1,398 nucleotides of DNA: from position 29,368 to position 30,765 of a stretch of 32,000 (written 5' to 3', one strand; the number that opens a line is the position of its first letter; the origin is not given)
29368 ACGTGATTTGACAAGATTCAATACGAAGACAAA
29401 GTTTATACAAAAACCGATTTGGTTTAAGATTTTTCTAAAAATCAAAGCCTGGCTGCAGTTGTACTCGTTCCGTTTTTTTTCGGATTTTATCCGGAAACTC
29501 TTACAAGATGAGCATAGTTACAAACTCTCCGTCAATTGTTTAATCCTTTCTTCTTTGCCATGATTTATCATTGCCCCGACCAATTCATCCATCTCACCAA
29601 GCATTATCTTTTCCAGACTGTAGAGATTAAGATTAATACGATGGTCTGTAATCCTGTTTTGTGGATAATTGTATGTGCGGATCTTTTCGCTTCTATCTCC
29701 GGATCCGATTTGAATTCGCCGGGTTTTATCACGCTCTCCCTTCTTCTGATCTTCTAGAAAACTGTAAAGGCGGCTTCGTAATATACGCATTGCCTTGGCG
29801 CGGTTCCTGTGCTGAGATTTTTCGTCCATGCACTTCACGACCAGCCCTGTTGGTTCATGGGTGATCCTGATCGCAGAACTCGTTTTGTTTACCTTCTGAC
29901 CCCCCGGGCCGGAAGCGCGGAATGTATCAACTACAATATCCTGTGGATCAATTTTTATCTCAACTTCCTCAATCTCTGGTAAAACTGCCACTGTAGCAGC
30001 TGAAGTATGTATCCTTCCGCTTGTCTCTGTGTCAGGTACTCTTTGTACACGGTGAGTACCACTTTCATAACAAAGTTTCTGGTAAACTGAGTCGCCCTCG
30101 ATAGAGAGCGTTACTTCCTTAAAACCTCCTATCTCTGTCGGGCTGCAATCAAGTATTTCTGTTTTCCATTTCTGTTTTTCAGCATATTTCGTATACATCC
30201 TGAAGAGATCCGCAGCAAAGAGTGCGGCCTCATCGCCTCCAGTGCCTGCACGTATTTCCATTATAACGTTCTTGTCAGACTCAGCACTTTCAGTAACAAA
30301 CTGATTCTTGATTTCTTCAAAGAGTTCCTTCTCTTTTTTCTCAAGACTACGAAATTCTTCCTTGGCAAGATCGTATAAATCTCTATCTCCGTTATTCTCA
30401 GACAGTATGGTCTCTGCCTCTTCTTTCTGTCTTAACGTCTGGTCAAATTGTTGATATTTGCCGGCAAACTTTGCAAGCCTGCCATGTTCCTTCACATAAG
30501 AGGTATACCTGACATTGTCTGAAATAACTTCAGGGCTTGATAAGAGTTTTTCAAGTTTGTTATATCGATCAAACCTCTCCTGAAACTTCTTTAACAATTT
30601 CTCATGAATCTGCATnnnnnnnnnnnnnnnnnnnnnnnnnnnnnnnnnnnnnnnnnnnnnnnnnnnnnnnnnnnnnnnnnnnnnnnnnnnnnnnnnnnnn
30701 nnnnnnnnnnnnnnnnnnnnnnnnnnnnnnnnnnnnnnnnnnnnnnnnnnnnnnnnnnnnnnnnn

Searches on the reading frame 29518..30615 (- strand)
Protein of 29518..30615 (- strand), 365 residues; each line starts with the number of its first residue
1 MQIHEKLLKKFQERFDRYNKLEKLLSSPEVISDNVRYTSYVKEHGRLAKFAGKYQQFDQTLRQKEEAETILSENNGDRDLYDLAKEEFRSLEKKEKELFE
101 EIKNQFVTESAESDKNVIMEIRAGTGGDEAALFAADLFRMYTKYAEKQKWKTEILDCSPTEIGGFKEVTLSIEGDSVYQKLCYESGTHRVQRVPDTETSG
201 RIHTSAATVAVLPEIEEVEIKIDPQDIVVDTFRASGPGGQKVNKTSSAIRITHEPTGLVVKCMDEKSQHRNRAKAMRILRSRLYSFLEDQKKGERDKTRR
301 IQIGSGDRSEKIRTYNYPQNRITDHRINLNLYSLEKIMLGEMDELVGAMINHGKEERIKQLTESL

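Call 73: search_protein_families(library=pfam, proteins=[window:29518-30615:-], max_evalue=0.00001)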
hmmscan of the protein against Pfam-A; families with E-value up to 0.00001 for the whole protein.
window:29518-30615:- (365 aa): 2 families
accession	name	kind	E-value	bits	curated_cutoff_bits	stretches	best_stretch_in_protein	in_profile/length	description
PF03462.23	PCRF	-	8.4e-68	228.4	24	1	16-209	3-194/194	PCRF domain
PF00472.26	RF-1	-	2.8e-42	143.8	35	1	216-326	1-116/116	RF-1 domain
